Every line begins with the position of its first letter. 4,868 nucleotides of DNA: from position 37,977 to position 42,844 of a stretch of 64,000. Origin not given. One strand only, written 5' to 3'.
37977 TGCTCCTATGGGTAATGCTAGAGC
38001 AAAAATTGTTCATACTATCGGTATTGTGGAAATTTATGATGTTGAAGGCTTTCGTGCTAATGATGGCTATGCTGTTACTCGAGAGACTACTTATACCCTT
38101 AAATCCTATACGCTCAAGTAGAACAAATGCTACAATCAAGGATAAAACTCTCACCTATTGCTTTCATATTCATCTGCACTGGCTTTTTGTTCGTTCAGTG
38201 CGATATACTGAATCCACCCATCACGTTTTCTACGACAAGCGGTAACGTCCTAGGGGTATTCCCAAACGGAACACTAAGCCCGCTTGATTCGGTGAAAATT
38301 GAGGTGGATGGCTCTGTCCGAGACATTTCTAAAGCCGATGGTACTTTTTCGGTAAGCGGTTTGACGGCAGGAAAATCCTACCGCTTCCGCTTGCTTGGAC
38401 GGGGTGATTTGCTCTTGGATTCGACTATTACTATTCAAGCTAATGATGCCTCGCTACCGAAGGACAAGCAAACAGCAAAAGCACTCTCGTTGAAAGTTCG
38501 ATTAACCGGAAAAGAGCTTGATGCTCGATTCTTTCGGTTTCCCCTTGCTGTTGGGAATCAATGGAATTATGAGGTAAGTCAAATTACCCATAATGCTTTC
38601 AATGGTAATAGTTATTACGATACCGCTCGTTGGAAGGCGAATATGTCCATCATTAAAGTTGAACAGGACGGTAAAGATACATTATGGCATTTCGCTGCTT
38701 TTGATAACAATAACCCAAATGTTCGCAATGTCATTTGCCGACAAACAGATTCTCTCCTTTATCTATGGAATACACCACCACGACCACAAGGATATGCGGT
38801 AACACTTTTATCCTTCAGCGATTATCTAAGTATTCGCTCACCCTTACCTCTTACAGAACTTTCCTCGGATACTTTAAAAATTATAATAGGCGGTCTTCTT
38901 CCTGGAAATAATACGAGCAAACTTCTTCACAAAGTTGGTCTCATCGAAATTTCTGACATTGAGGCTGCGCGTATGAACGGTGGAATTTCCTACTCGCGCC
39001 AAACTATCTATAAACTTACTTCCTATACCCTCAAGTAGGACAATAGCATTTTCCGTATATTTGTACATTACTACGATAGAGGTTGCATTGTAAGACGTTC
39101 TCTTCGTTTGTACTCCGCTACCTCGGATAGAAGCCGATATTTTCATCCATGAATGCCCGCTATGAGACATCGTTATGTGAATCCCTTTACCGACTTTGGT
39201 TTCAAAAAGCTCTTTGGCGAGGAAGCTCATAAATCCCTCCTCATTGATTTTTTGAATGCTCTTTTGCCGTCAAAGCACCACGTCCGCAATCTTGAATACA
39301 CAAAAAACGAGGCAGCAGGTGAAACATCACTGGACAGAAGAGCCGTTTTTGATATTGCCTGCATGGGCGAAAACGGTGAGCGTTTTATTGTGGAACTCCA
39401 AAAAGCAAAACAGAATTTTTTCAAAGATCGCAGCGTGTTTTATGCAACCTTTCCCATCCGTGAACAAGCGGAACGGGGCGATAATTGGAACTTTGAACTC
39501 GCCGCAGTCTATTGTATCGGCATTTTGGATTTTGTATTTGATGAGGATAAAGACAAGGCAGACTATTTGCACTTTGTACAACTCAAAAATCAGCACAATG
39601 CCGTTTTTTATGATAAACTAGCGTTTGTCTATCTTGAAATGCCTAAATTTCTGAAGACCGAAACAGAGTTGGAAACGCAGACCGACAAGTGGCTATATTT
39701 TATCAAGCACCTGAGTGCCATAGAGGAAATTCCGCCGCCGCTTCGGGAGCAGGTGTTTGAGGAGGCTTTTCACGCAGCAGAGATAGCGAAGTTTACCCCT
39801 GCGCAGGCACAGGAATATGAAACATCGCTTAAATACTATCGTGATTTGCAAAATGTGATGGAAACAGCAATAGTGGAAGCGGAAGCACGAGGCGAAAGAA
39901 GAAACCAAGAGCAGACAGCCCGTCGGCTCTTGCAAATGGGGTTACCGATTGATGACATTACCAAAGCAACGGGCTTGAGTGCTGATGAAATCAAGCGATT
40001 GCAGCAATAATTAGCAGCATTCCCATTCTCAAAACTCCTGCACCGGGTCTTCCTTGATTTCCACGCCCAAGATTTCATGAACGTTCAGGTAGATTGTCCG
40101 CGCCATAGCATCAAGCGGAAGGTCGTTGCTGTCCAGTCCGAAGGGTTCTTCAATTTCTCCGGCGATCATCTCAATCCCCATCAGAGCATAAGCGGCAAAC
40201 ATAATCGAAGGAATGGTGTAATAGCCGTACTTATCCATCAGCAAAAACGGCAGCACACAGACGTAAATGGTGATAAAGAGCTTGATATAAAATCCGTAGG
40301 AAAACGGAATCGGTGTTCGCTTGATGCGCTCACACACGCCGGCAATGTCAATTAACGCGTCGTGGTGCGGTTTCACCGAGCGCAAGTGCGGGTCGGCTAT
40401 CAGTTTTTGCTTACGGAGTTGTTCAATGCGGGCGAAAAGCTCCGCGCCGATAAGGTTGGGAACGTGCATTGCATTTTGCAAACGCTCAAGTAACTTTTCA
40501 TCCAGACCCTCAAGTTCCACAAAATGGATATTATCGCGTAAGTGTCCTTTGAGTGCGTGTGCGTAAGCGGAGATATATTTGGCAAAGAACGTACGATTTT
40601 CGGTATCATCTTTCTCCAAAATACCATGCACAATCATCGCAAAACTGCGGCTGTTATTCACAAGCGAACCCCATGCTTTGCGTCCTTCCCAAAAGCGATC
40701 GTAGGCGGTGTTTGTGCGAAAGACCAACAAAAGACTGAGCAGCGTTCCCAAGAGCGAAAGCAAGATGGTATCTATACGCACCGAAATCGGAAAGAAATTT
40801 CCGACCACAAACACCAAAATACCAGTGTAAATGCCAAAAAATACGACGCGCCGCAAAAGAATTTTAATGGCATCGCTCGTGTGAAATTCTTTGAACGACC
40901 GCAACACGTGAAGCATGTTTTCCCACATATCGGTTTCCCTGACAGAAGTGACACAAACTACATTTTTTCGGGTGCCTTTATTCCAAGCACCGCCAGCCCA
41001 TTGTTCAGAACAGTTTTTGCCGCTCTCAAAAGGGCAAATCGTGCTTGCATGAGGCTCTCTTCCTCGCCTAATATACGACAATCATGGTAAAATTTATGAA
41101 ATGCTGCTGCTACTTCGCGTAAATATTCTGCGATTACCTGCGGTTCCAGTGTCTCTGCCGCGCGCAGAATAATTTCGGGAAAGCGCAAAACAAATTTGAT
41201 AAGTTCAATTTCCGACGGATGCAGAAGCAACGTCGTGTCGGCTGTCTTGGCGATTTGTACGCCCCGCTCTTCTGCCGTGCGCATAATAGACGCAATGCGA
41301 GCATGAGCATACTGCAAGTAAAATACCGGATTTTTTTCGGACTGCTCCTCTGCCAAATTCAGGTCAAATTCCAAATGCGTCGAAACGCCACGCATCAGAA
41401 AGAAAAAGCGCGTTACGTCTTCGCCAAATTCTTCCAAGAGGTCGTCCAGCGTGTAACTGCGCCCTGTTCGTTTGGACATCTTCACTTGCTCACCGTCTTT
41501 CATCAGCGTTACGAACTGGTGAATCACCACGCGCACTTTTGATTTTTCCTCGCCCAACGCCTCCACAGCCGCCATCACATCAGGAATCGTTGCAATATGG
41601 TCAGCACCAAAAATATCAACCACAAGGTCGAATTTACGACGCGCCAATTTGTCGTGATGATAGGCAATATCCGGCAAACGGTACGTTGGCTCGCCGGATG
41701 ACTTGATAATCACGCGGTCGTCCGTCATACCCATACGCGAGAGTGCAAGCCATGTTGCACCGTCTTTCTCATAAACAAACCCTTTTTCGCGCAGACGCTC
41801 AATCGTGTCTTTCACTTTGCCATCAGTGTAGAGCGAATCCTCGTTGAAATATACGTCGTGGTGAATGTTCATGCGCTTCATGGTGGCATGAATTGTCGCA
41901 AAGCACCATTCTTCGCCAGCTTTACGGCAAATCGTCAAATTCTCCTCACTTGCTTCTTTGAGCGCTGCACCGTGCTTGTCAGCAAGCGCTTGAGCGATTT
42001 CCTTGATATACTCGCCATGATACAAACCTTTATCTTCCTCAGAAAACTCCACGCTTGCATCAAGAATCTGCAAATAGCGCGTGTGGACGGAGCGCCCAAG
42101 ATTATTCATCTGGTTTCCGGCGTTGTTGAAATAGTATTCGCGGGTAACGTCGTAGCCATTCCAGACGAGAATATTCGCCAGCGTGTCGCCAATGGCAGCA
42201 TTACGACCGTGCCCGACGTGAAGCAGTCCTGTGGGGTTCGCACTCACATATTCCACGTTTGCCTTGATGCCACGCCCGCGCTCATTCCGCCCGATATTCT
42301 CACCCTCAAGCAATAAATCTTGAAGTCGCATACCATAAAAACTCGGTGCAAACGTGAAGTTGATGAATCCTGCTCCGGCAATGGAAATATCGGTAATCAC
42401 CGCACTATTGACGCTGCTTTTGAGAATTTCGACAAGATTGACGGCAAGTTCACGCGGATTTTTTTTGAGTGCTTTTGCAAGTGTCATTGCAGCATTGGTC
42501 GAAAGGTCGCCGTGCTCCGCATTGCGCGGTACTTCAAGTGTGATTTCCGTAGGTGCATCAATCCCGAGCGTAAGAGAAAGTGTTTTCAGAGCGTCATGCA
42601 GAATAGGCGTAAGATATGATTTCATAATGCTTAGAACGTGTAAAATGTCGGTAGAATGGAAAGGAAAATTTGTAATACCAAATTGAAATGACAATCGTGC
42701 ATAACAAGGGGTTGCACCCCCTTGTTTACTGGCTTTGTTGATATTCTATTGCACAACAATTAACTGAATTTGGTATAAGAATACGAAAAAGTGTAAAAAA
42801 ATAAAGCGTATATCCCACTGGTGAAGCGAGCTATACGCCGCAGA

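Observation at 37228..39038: Tandem lipoprotein genes sharing a near-identical 390-bp 5' module with diverged 3' halves: candidate cassette-type variable surface lipoprotein pair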

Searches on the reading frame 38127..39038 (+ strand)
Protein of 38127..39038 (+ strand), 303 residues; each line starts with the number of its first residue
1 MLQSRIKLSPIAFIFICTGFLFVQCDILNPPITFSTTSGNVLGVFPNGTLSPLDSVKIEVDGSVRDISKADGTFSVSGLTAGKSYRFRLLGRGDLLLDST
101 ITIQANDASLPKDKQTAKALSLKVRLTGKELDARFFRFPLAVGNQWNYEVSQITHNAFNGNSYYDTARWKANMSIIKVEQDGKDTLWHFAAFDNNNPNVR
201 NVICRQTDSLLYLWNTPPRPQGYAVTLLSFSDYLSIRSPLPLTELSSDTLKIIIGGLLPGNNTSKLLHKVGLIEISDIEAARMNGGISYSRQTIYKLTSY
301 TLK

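Call 6: search_protein_families(library=pfam, proteins=[window:38127-39035:+], max_evalue=0.1)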
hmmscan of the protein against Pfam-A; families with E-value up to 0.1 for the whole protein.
window:38127-39035:+ (303 aa): 0 families

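Call 24: search_protein_families(library=ncbifam, proteins=[window:38127-39035:+], max_evalue=1)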
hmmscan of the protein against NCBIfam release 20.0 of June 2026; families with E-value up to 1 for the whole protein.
window:38127-39035:+ (303 aa): 0 families

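Call 31: find_homologous_proteins(query=A3, max_evalue=0.001)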
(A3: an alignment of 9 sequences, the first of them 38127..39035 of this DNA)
Query A3 (9 sequences) (303 aa, profile of the alignment): 7 proteins with E <= 0.001 among 8000 candidates.
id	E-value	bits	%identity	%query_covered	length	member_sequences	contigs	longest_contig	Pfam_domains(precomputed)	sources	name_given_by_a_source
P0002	1.9e-117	410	97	98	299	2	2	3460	-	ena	-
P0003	1.4e-109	384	83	93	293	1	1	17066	-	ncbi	-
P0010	1.7e-108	381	27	44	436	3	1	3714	PF13620.13,PF09430.17,PF22904.4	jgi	jgi:hypothetical protein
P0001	1.8e-108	381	61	98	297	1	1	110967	-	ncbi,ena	-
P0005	6.3e-88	313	64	82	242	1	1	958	-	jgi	jgi:hypothetical protein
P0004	1.8e-66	243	87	47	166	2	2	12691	-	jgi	jgi:hypothetical protein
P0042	2.8e-4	38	35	15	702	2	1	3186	PF16371.13,PF08308.18,PF17802.8,PF13620.13,PF17210.10,PF13715.13,PF25020.2,PF00877.26,PF22902.3,PF11008.15,PF14686.13,PF09430.17,PF22904.4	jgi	jgi:cell wall-associated NlpC family hydrolase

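Call 32: list_cluster_members(proteins=[P0001, P0002, P0003, window:38127-39035:+])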
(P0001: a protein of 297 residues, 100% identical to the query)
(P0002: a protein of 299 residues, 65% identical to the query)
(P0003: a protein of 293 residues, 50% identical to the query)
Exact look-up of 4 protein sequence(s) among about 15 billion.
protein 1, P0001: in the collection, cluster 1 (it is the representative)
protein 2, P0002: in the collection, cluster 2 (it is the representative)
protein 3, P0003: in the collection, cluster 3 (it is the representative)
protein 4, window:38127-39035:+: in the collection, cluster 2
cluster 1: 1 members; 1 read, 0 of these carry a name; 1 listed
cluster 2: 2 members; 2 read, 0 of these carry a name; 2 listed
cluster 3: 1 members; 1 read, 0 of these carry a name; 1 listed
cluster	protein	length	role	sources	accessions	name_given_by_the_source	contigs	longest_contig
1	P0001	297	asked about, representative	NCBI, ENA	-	-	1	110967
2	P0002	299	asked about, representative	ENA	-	-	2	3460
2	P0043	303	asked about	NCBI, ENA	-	-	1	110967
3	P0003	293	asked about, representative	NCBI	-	-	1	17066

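Call 33: find_encoding_contigs(protein=window:38127-39038:+, flank=2000, max_places=4)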
Protein window:38127-39038:+ (303 aa): no gene with exactly this product is on record in the collection.

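Call 40: predict_structure(alignment_id=A3)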
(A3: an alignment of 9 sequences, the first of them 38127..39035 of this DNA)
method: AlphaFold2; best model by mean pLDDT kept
length: 303 residues; sequences in the alignment: 9
mean_pLDDT: 67.2   pTM: 0.49
mean pLDDT of the five models: 67.2, 64.5, 64.0, 63.5, 62.1
residues with pLDDT >= 90: 61; 70-90: 89; 50-70: 72; < 50: 81
segments of 3 or more residues with pLDDT < 50: 1-8, 17-19, 21-27, 196-199, 215-271
pLDDT, mean of each block of 10 residues (from residue 1): 46 51 49 89 80 91 93 92 95 90 91 89 84 65 78 76 78 76 63 53 55 46 38 33 36 38 35 59 66 74 78
secondary structure, 60 per line:
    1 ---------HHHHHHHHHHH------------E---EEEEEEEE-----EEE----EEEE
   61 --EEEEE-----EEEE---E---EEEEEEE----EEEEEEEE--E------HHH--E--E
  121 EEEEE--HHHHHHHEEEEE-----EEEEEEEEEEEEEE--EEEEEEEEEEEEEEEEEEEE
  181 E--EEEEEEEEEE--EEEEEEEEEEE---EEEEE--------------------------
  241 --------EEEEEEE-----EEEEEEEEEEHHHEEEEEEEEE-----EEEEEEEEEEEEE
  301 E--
elements in order: H10-20 E37-44 E50-52 E57-60 E63-67 E73-76 E84-90 E95-102 E120-125 H128-134 E135-139 E145-158 E161-181 E184-193 E196-206 E210-214 E249-255 E261-270 E274-282 E288-301

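Call 45: fold_search(model_id=the predicted structure, library=pdb)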
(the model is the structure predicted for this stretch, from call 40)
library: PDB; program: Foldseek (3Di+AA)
matches with E <= 10: 1487; with E <= 0.001: 1
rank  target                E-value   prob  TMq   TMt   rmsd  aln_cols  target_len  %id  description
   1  8fia_A                4.8e-04  0.92  0.20  0.04  29.2       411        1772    8  The structure of fly Teneurin self assembly (released 2023-05-03)
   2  8r54_A                1.2e-03  0.96  0.20  0.04  24.6       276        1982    8  Mouse teneurin-3 non-compact subunit - A0B0 isoform (released 2024-05-08)
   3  6fb3_A                1.2e-03  0.98  0.19  0.04  21.7       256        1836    9  Teneurin 2 Partial Extracellular Domain (released 2018-03-28)
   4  3bdr                  2.8e-03  1.00  0.26  0.45   8.4       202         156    8  Crystal structure of fatty acid-binding protein-like Ycf58 from Thermosynecoccus elongatus. Northeast Structural Genomic (released 2007-11-27)
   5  7hqx_A                3.1e-03  0.57  0.12  0.13  16.3       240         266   10  PanDDA analysis group deposition -- Crystal Structure of FatA in complex with Z218760918 (released 2025-08-13)
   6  5yvf_A                3.6e-03  0.85  0.22  0.21  19.4       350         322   10  Crystal structure of BFA1 (released 2018-08-08)
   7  4tq2                  3.9e-03  0.97  0.22  0.32   8.9       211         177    8  Structure of S-type Phycobiliprotein Lyase CPES from Guillardia theta (released 2014-08-13)
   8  7hqq_A                6.1e-03  0.41  0.12  0.13  16.5       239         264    8  PanDDA analysis group deposition -- Crystal Structure of FatA in complex with Z1198147845 (released 2025-08-13)
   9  7htv_A                6.1e-03  0.33  0.11  0.12  16.7       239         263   10  PanDDA analysis group deposition -- Crystal Structure of FatA in complex with Z57122377 (released 2025-08-13)
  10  8r50_A                7.5e-03  0.72  0.21  0.04  27.5       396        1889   11  Mouse teneurin-3 compact dimer - A1B1 isoform (released 2024-05-08)
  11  6ubl_A                7.9e-03  0.90  0.20  0.26  13.5       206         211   10  Structure of DynF from the Dynemicin Biosynthesis Pathway of Micromonospora chersina (released 2020-09-16)
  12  5kkx_B                7.9e-03  0.66  0.19  0.23  19.4       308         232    9  Crystal structure of a TbpB C-lobe mutant from Neisseria meningitidis M982 (released 2017-07-19)
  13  7hr5_A                7.9e-03  0.33  0.11  0.12  16.6       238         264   10  PanDDA analysis group deposition -- Crystal Structure of FatA in complex with Z969591530 (released 2025-08-13)
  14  4r6u_C                9.1e-03  0.09  0.09  0.09  24.1       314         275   10  IL-18 receptor complex (released 2014-10-15)
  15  1r0u                  9.6e-03  0.99  0.20  0.39  13.2       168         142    6  Crystal structure of ywiB protein from Bacillus subtilis (released 2003-12-30)
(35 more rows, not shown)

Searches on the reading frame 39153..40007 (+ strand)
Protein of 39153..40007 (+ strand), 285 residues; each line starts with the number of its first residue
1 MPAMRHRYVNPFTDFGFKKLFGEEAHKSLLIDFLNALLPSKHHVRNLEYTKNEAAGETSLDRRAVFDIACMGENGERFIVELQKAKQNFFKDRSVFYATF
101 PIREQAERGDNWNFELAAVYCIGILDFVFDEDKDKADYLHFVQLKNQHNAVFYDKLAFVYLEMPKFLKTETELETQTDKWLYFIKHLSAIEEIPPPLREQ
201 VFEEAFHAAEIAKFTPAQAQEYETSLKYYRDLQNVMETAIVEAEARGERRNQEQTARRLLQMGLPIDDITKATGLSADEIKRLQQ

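Call 6: search_protein_families(library=pfam, proteins=[window:39153-40007:+], max_evalue=0.1)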
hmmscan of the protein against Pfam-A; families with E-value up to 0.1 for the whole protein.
window:39153-40007:+ (285 aa): 2 families
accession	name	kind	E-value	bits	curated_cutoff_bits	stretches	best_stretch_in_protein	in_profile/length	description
PF12784.13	PDDEXK_2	-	1.6e-73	247.6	27.4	1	11-239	1-229/229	PD-(D/E)XK nuclease family transposase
PF10975.14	DUF2802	-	0.0027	18.3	33.5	1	244-281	24-61/68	Protein of unknown function (DUF2802)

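Call 24: search_protein_families(library=ncbifam, proteins=[window:39153-40007:+], max_evalue=1)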
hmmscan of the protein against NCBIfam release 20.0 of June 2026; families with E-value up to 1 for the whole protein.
window:39153-40007:+ (285 aa): 2 families
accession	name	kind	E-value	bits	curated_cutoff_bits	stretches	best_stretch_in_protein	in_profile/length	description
TIGR01784.1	T_den_put_tspse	subfamily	1.7e-29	103.5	52.1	1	13-282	2-272/273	Rpn family recombination-promoting nuclease/putative transposase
NF047948.1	male_kill_WMK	equivalog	0.053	13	300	1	240-280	110-150/300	WO male-killing family protein Wmk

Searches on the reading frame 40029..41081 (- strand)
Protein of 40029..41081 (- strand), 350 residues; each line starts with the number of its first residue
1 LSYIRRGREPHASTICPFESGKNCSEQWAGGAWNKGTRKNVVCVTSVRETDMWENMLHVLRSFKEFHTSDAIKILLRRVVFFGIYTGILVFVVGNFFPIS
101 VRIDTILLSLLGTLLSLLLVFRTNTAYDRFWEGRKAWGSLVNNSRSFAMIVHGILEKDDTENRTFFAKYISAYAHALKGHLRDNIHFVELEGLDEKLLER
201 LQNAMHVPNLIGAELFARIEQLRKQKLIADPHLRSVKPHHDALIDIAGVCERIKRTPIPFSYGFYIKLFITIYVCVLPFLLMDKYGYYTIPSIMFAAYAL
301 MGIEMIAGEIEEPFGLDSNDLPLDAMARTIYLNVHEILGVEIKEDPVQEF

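Call 6: search_protein_families(library=pfam, proteins=[window:40029-41081:-], max_evalue=0.1)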
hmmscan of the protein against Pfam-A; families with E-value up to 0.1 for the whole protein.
window:40029-41081:- (350 aa): 1 family
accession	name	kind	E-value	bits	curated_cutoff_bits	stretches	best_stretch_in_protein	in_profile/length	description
PF25539.1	Bestrophin_2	-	1.4e-73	248.4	27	1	68-335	17-287/288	Bacterial/Fungal Bestrophin protein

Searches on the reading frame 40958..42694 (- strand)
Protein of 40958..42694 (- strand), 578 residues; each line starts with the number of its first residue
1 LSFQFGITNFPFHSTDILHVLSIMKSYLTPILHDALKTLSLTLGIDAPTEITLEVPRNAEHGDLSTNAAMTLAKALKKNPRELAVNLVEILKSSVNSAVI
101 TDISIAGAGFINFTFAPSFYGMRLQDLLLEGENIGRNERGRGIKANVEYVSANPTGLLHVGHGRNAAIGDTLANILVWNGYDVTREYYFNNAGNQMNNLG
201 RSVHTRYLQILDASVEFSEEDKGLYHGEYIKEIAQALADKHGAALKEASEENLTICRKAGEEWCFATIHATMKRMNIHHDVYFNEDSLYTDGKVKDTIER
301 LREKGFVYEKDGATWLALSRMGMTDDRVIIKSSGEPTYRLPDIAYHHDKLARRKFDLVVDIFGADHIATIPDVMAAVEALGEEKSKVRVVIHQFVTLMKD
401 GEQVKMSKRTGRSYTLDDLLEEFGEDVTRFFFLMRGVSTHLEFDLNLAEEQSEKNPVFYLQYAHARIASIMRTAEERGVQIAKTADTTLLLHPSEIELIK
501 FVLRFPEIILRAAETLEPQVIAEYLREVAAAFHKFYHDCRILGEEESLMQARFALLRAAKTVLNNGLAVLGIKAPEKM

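Call 36: find_related_loci(query=window:40958-42694:-, collection=genome_contigs, flank=10000)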
Query window:40958-42694:- (578 aa) in genome_contigs; peptide patterns used: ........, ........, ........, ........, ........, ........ (x = any residue, [..] = any of these).
599 stretches matched a pattern (row limit reached: there are more); 584 encode a relative of the query (tblastn E <= 1e-3); the best 80 are kept; 80 distinct loci.
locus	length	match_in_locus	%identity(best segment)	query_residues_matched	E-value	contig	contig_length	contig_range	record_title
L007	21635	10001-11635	60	25-578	0e+0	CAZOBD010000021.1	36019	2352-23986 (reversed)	MAG TPA_asm: uncultured Hyphomicrobiales bacterium isolate SRP141376_co4_174 genome assembly, contig: NODE_2071_length_3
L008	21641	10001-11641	59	23-578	0e+0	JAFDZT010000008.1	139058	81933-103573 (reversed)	MAG: Bacteroidetes bacterium isolate SZAS-90 BACT-TMP-14__8__length-139058, whole genome shotgun sequence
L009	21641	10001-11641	58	23-578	0e+0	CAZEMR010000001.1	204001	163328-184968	MAG TPA_asm: uncultured Hyphomicrobiales bacterium isolate SRP252850_co1_161 genome assembly, contig: NODE_22_length_204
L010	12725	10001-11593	59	43-578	0e+0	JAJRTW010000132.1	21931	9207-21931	MAG: Bacteroidetes bacterium isolate Dive96_bin10.128 k141_2419859, whole genome shotgun sequence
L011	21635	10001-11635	59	24-578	0e+0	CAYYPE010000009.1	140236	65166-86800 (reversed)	MAG TPA_asm: uncultured Hyphomicrobiales bacterium isolate binchicken_co58_170 genome assembly, contig: NODE_94_length_1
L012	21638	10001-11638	59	23-578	0e+0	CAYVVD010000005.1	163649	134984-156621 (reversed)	MAG TPA_asm: uncultured Hyphomicrobiales bacterium isolate SRP141376_co3_220 genome assembly, contig: NODE_99_length_163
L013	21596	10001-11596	59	43-578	0e+0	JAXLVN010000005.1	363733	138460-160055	MAG: Candidatus Kapaibacterium sp. isolate STL-BAC57 C1.230.fa-5, whole genome shotgun sequence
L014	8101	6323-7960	58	24-578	0e+0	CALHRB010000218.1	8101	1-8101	MAG: Candidatus Kapabacteria bacterium isolate N1_Bin_Bin_40_sub genome assembly, contig: c_000000655003, whole genome s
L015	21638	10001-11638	56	23-578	0e+0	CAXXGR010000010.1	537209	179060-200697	MAG: Candidatus Kapaibacterium sp. isolate e0203437-6bf0-458e-9b39-a3b2dce24231 genome assembly, contig: contig_10, whol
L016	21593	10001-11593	59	43-578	0e+0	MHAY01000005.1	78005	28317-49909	MAG: Ignavibacteria bacterium RIFOXYC2_FULL_35_21 rifoxyc2_full_scaffold_111, whole genome shotgun sequence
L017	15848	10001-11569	59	50-578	0e+0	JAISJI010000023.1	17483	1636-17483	MAG: Ignavibacteria bacterium isolate Hs463_bin107 k119_1306210, whole genome shotgun sequence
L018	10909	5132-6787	57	17-578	0e+0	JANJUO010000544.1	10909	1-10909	MAG: bacterium isolate RXS1_metabat.bin.37 RXS1_k141_45926, whole genome shotgun sequence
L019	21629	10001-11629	58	31-578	0e+0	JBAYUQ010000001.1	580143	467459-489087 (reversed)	MAG: Candidatus Kapaibacterium sp. isolate SO_2016_LW3_39 scaffold00003_LW162_2016, whole genome shotgun sequence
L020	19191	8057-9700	56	23-578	0e+0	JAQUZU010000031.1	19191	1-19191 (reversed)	MAG: Candidatus Kapaibacterium sp. isolate STD2_268 NODE_10474_length_19191_cov_10.306651_Sandtown_D2, whole genome shot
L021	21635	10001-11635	58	23-578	0e+0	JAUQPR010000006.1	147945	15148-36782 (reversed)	MAG: Bacteroidota bacterium isolate JZ-1.bins.153.201901 NODE_37_length_147945_cov_3.926870, whole genome shotgun sequen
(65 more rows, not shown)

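Call 66: search_protein_families(library=pfam, proteins=[window:40958-42694:-], max_evalue=0.00001)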
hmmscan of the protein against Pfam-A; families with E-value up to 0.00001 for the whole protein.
window:40958-42694:- (578 aa): 5 families
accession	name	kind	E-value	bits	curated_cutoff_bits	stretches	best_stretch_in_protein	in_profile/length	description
PF05746.21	DALR_1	-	2e-38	131.5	22.3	1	460-578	1-117/117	DALR anticodon binding domain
PF00750.26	tRNA-synt_1d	-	8.1e-24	84.7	23.3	1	125-423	3-298/349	tRNA synthetases class I (R), catalytic domain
PF03485.21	Arg_tRNA_synt_N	-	5.9e-21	75.3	21.5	1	31-115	6-85/85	Arginyl tRNA synthetase N terminal domain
PF01406.26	tRNA-synt_1e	-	6.9e-08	32.6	27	0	157-313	22-128/301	tRNA synthetases class I (C) catalytic domain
PF09334.17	tRNA-synt_1g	-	6.1e-07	29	20.1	0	238-329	45-135/391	tRNA synthetases class I (M)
